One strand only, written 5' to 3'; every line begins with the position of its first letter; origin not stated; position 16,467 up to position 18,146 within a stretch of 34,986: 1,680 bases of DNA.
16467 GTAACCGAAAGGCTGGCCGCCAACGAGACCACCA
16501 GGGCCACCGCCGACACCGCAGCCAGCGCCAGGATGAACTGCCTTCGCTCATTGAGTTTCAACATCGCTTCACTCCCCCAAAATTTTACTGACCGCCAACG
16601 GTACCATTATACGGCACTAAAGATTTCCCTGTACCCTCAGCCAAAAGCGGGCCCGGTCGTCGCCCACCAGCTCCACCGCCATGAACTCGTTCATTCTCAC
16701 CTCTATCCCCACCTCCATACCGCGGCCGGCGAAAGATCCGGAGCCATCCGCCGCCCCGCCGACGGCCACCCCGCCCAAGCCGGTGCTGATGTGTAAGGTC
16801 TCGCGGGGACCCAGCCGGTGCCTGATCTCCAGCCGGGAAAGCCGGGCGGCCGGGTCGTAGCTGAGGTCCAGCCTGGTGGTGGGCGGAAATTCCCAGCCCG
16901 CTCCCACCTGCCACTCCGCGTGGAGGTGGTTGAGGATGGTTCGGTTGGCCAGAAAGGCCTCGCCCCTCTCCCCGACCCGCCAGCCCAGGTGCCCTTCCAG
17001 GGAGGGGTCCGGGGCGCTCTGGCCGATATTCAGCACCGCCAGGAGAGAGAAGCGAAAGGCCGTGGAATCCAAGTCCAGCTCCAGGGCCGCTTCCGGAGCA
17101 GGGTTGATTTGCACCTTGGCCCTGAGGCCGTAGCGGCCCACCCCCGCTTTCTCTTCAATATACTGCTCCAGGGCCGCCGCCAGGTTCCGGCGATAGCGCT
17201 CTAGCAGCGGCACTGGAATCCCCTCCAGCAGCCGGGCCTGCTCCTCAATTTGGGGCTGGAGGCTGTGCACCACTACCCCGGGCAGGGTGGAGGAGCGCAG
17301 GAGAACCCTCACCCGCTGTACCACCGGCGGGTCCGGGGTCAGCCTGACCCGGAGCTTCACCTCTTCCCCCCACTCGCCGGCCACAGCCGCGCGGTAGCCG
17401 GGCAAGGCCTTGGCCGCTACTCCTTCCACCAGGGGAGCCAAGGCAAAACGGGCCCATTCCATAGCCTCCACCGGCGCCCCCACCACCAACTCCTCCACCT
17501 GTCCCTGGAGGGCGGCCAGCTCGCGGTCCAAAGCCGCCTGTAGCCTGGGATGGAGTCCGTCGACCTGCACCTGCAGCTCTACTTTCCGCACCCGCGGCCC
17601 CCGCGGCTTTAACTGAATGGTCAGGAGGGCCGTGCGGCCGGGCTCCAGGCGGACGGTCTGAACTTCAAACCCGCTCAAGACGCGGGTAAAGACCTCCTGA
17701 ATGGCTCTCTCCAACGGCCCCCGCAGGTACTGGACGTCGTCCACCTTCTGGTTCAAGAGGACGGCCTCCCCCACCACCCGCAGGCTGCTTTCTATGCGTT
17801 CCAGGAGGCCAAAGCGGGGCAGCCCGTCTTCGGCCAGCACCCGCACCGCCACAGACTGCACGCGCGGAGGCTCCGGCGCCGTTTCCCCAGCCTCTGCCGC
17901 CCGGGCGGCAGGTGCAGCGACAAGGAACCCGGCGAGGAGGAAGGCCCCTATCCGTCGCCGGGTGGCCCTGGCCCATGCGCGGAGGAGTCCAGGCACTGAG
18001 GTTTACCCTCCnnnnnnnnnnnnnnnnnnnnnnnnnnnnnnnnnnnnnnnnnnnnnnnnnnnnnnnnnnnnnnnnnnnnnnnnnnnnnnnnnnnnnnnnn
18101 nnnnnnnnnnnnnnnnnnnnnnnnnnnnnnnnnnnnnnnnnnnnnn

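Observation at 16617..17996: Unassigned 459-aa secreted protein between bamA and the skp genes, with a putative C-terminal beta-barrel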

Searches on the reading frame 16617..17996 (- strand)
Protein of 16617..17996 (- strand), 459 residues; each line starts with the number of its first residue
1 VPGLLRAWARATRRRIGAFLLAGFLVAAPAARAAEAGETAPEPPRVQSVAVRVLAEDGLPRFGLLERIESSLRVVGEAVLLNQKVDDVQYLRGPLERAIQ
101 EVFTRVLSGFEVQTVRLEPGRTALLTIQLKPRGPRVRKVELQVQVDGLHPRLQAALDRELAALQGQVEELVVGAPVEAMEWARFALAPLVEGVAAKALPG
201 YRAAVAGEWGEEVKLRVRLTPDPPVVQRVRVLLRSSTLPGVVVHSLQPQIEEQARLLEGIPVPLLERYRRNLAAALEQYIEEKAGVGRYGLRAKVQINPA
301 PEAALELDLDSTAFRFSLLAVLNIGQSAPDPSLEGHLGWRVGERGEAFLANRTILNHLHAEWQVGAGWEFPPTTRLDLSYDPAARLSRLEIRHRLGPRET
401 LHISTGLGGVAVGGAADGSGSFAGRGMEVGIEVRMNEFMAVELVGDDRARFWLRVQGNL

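Call 3: search_protein_families(library=pfam, proteins=[window:16617-17996:-], max_evalue=0.1)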
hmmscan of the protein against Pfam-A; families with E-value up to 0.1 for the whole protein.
window:16617-17996:- (459 aa): 0 families

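Call 4: search_protein_families(library=ncbifam, proteins=[window:16617-17996:-], max_evalue=0.1)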
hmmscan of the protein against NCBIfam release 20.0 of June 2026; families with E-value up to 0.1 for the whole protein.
window:16617-17996:- (459 aa): 0 families

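Call 5: find_homologous_proteins(query=window:16617-17996:-, max_evalue=0.001)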
Query window:16617-17996:- (459 aa): 2 proteins with E <= 0.001 among 8000 candidates.
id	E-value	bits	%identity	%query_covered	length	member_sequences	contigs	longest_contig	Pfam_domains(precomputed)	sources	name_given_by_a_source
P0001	4.4e-263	891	100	90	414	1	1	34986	-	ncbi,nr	ncbi:MAG: hypothetical protein QJR13_00080 [Bacillota bacterium]|nr:hypothetical protein [Bacillota 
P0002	3.3e-239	813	81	100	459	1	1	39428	-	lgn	-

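Call 6: search_solved_structures(query=window:16617-17996:-, max_evalue=10)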
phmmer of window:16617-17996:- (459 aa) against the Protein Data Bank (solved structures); distinct sequences matched with E-value up to 10: 4.
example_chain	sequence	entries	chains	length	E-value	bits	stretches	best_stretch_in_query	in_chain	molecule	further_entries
3fsl_A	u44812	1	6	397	0.091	15.1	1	126-210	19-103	Aromatic-amino-acid aminotransferase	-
3tat_A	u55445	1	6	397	0.091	15.1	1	126-210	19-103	TYROSINE AMINOTRANSFERASE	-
2w5f_A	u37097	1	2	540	1.3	11.3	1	138-210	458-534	ENDO-1,4-BETA-XYLANASE Y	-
2wys_A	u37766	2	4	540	1.3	11.3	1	138-210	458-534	ENDO-1,4-BETA-XYLANASE Y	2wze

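Call 9: find_encoding_contigs(protein=P0002, flank=10000, max_places=3)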
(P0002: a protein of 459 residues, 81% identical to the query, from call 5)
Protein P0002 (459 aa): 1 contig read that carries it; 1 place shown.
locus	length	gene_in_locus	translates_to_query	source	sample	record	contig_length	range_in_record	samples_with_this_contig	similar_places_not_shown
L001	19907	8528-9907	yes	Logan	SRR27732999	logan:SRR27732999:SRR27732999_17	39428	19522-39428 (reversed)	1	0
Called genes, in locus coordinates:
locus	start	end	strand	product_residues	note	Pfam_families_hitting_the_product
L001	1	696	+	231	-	?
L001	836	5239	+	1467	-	PF13116:YhdP (faint), PF27051:TamB_N (faint), PF04357:TamB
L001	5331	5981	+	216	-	PF04542:Sigma70_r2, PF04545:Sigma70_r4 (weak)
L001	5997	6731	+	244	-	-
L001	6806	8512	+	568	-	PF07244:POTRA, PF01103:Omp85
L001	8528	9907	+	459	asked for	-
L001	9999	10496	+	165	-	PF03938:OmpH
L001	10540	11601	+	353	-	-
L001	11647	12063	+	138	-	PF03938:OmpH (weak)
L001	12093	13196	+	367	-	PF04613:LpxD, PF25084:LbH_EIF2B (weak), PF25087:GMPPB_C (faint), PF14602:Hexapep_2 (faint), PF00132:Hexapep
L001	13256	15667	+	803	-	-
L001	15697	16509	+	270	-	PF02463:SMC_N (faint), PF00005:ABC_tran, PF13304:AAA_21 (weak)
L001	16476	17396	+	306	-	PF03331:LpxC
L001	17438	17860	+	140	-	PF22817:ApeP-like, PF07977:FabA, PF22818:ApeI-like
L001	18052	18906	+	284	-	PF25084:LbH_EIF2B (faint), PF25087:GMPPB_C (weak), PF00132:Hexapep, PF25087:GMPPB_C (weak), PF13720:Acetyltransf_11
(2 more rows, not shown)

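Call 14: search_protein_representatives(alignment_id=A1)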
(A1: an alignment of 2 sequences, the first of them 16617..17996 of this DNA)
Query: 2 sequences, 459 profile positions. Proteins with E-value up to 0.001 (for the whole library): 191; up to 1e-10: 138; up to 1e-30: 37. The best 150 are listed.
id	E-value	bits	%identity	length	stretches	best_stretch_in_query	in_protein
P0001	1.7e-267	904.0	-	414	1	46-459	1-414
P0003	9.4e-66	238.9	-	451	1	19-459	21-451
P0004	8.4e-48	179.7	-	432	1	18-370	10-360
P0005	8.1e-47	176.5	-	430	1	64-364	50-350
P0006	2.3e-45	171.7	-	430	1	13-387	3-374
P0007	3.0e-45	171.3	-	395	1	43-344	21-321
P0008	3.2e-45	171.2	-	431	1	12-370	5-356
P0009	3.4e-45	171.2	-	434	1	20-376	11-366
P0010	7.1e-43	163.5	-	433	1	36-382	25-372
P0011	9.7e-41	156.5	-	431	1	26-376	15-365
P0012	2.1e-39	152.1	-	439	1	44-459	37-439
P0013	3.4e-39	151.4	-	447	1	19-407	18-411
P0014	8.3e-38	146.8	-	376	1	13-322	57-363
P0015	1.4e-37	146.1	-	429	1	66-403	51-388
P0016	1.5e-37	145.9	-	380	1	72-404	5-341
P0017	2.8e-37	145.1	-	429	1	34-399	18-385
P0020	1.3e-35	139.6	-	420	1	40-404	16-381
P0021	2.0e-35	139.0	-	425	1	42-458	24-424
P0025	2.1e-33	132.3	-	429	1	41-457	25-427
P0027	2.2e-32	128.9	-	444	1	26-459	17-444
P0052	9.9e-29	116.9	-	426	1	43-403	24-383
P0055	2.3e-28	115.7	-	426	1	43-354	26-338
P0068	1.3e-25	106.6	-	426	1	43-389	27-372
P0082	4.2e-23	98.3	-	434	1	33-459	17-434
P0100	2.8e-18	82.4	-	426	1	42-328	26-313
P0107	2.5e-16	76.0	-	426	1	47-367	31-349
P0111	2.1e-15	72.9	-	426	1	57-367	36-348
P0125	2.0e-12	63.2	-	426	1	60-459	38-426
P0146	2.9e-09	52.7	-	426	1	103-369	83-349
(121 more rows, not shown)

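Call 19: search_protein_families(library=pfam, alignment_id=A2, max_evalue=0.01)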
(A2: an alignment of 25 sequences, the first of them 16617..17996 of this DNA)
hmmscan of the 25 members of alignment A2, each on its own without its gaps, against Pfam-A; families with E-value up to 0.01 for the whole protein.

A. member 1, window:16617-17996:- (459 aa): 0 families

B. families by the number of members that match (of 25 scanned): 0 families

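Call 20: find_homologous_proteins(query=A2, max_evalue=0.001)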
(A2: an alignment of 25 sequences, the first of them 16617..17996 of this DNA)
Query A2 (25 sequences) (459 aa, profile of the alignment): 3 proteins with E <= 0.001 among 8000 candidates.
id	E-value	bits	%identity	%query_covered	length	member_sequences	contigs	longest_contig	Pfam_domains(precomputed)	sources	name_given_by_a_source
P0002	3.6e-141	489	81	100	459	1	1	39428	-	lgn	-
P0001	6.4e-135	468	100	90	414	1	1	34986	-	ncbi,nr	ncbi:MAG: hypothetical protein QJR13_00080 [Bacillota bacterium]|nr:hypothetical protein [Bacillota 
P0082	7.8e-125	435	22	90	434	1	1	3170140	-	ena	-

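Call 22: find_encoding_contigs(protein=P0082, flank=8000, max_places=2)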
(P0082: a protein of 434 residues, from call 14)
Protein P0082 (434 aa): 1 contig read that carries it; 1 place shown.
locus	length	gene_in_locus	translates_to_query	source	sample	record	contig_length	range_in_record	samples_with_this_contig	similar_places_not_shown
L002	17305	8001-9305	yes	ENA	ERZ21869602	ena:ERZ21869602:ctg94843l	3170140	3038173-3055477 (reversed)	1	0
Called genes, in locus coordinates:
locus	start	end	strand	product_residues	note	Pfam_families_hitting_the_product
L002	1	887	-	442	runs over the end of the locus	-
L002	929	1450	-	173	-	PF00857:Isochorismatase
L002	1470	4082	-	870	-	PF06480:FtsH_ext, PF00004:AAA, PF17862:AAA_lid_3, PF01434:Peptidase_M41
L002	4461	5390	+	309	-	PF05036:SPOR (faint)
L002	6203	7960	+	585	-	PF07244:POTRA, PF08479:POTRA_2 (faint), PF07244:POTRA, PF01103:Omp85, PF03865:ShlB (weak)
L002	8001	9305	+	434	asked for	-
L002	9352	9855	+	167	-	PF03938:OmpH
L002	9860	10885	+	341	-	-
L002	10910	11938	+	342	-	PF04613:LpxD, PF25087:GMPPB_C (faint), PF00132:Hexapep, PF25084:LbH_EIF2B (weak), PF00132:Hexapep (weak)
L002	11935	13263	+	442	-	-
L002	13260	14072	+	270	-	PF03331:LpxC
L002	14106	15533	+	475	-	PF13240:Zn_Ribbon_1, PF13424:TPR_12 (faint), PF07719:TPR_2 (faint), PF12895:ANAPC3 (faint), PF13428:TPR_14 (faint), PF13432:TPR_16 (faint), PF14559:TPR_19 (faint)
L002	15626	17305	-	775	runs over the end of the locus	PF00270:DEAD, PF00271:Helicase_C, PF22982:WHD_HRQ1 (weak), PF09369:MZB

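Call 23: find_encoding_contigs(protein=P0003, flank=8000, max_places=2)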
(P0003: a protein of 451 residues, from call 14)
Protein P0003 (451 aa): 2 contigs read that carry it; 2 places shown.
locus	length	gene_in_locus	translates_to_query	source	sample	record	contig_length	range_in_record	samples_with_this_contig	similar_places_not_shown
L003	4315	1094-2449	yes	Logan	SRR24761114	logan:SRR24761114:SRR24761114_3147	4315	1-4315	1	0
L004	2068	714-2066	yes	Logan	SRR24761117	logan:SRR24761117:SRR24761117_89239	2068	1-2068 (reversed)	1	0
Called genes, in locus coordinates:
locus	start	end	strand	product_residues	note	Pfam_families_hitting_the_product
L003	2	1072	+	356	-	?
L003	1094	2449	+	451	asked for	-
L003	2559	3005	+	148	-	PF03938:OmpH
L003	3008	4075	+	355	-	-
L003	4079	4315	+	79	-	?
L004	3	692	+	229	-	?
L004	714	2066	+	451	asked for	?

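Call 24: list_cluster_members(proteins=[P0003, P0004, P0005, P0006, P0008, P0010, P0012, P0020, P0027, P0125])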
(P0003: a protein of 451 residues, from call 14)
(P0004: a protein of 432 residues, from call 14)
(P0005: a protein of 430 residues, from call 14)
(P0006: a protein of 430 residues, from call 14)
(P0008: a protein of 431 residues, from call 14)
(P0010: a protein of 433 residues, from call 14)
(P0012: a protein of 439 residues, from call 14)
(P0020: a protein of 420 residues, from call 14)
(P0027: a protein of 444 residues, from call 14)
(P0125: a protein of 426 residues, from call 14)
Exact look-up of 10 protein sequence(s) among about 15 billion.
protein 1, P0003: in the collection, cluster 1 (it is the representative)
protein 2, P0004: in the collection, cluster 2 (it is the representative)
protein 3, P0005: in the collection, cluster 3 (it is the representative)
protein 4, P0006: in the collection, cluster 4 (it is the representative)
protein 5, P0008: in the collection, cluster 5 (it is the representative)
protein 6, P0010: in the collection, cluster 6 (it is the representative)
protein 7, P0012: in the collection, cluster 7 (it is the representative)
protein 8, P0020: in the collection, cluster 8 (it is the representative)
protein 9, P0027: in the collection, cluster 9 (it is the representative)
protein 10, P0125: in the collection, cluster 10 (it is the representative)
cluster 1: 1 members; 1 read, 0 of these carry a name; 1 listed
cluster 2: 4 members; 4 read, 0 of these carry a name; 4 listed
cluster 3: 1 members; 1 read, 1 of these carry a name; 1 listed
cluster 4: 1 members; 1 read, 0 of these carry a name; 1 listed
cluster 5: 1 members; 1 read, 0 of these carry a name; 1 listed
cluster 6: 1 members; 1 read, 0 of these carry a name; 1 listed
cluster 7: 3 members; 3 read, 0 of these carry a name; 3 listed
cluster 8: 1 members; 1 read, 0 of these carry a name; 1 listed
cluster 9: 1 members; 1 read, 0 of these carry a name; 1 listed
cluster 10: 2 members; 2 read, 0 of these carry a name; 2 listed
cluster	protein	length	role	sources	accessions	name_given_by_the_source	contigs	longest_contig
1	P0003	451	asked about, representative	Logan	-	-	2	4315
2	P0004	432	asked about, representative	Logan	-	-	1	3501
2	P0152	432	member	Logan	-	-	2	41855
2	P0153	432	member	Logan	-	-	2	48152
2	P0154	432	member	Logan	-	-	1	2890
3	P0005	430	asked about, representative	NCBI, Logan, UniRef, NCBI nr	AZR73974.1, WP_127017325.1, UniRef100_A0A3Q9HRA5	hypothetical protein BBF96_11580 [Anoxybacter fermentans] | Uncharacterized protein n=1 Tax=Anoxybacter fermentans TaxID=1323375 ... | hypothetical protein [Anoxybacter fermentans]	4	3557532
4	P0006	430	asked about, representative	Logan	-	-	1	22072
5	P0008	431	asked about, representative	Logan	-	-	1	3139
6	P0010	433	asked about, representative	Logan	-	-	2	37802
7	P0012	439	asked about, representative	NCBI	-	-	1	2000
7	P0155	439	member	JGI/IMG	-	-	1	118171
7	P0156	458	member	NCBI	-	-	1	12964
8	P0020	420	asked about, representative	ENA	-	-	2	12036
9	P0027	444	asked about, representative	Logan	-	-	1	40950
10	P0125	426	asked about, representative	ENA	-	-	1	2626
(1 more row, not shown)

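Call 26: find_encoding_contigs(protein=P0006, flank=8000, max_places=1)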
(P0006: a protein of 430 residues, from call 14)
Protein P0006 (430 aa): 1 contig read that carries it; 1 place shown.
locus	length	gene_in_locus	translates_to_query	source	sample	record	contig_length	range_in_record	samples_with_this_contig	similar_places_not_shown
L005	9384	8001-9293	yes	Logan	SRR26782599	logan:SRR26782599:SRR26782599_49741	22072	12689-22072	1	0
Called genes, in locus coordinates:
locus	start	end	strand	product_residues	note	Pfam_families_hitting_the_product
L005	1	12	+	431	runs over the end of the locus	PF02321:OEP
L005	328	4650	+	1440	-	PF13116:YhdP (faint), PF27051:TamB_N (faint), PF04357:TamB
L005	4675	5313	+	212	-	PF04542:Sigma70_r2, PF04545:Sigma70_r4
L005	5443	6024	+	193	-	-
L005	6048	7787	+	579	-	PF07244:POTRA, PF25282:POTRA1_3_Toc75 (faint), PF07244:POTRA, PF08479:POTRA_2 (weak), PF07244:POTRA, PF01103:Omp85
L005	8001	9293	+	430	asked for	-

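Call 27: find_encoding_contigs(protein=P0005, flank=8000, max_places=1)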
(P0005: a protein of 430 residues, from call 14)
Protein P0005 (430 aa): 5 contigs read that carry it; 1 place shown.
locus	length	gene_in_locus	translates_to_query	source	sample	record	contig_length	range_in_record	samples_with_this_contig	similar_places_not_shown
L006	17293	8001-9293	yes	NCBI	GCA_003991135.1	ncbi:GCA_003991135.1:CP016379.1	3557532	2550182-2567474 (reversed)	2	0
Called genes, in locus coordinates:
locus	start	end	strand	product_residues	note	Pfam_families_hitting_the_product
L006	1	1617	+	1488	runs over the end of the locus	PF05170:AsmA (faint), PF05359:DUF748 (weak), PF27051:TamB_N (faint), PF04357:TamB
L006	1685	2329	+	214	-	PF00140:Sigma70_r1_2 (faint), PF04542:Sigma70_r2, PF04545:Sigma70_r4 (weak)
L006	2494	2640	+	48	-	-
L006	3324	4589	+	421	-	PF08668:HDOD (faint), PF01966:HD, PF13487:HD_5, PF01966:HD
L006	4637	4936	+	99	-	PF06325:PrmA (weak), PF08241:Methyltransf_11, PF08242:Methyltransf_12 (weak), PF13649:Methyltransf_25, PF13847:Methyltransf_31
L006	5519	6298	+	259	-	-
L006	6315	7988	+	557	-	PF07244:POTRA, PF08478:POTRA_1 (faint), PF25282:POTRA1_3_Toc75 (faint), PF07244:POTRA, PF08479:POTRA_2 (weak), PF07244:POTRA, PF01103:Omp85, PF03865:ShlB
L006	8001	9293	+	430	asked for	-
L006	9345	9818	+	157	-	PF03938:OmpH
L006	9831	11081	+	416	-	-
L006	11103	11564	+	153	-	PF03938:OmpH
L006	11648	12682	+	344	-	PF04613:LpxD, PF25084:LbH_EIF2B (faint), PF25087:GMPPB_C (faint), PF00132:Hexapep, PF14602:Hexapep_2 (faint), PF00132:Hexapep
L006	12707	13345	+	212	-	PF06082:YjbH (weak)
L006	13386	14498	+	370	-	PF03739:LptF_LptG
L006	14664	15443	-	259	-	PF07833:Cu_amine_oxidN1, PF12690:BsuPI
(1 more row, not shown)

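Call 28: find_encoding_contigs(protein=P0155, flank=8000, max_places=1)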
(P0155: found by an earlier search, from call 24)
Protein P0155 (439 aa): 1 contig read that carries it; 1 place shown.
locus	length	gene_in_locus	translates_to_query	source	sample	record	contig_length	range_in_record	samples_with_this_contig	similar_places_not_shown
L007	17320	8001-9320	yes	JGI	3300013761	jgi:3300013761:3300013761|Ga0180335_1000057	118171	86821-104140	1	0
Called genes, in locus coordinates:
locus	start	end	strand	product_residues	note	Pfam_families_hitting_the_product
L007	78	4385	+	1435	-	PF05170:AsmA (faint), PF05359:DUF748, PF13116:YhdP (faint), PF27051:TamB_N, PF04357:TamB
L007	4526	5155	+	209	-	PF04542:Sigma70_r2, PF04545:Sigma70_r4 (weak)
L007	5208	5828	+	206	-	-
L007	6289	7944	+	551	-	PF07244:POTRA, PF08478:POTRA_1 (faint), PF07244:POTRA, PF08479:POTRA_2, PF07244:POTRA, PF25282:POTRA1_3_Toc75 (weak), PF01103:Omp85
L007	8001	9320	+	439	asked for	-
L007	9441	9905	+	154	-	PF03938:OmpH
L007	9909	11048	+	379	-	PF03938:OmpH (faint)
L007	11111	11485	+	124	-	PF03938:OmpH (weak)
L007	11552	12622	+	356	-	PF04613:LpxD, PF25084:LbH_EIF2B, PF25087:GMPPB_C (faint), PF00132:Hexapep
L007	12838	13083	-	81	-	-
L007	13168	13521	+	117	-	PF03331:LpxC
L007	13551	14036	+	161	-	PF22817:ApeP-like, PF07977:FabA, PF22818:ApeI-like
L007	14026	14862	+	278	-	PF25084:LbH_EIF2B (faint), PF25087:GMPPB_C (weak), PF00132:Hexapep, PF13720:Acetyltransf_11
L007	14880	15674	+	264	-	PF17930:LpxI_N, PF06230:LpxI_C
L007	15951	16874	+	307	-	PF02684:LpxB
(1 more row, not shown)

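Call 32: predict_structure(alignment_id=A2)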
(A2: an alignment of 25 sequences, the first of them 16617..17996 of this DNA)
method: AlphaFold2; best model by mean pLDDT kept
length: 459 residues; sequences in the alignment: 25
mean_pLDDT: 85.5   pTM: 0.67
mean pLDDT of the five models: 85.5, 85.0, 84.5, 83.7, 83.7
residues with pLDDT >= 90: 251; 70-90: 142; 50-70: 46; < 50: 20
segments of 3 or more residues with pLDDT < 50: 36-39, 410-423
pLDDT, mean of each block of 10 residues (from residue 1): 59 67 59 50 84 79 78 89 91 92 87 92 92 90 92 89 91 87 85 94 93 94 96 86 87 94 96 92 81 93 93 90 91 94 92 91 93 88 89 90 79 41 70 89 92 92
secondary structure, 60 per line:
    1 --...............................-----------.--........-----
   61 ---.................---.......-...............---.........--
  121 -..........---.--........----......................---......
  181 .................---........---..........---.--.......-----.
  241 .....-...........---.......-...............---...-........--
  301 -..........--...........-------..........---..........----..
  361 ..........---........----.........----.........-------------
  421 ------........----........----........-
elements in order: H3-33 E48-55 H64-80 H85-90 H92-106 E110-118 E122-131 E138-145 H150-171 H176-197 E201-208 E212-221 E228-234 H240-245 H247-257 H262-267 H269-283 E291-298 E302-311 E314-324 E332-341 E345-354 E359-370 E374-381 E386-394 E399-407 E427-434 E439-446 E451-458
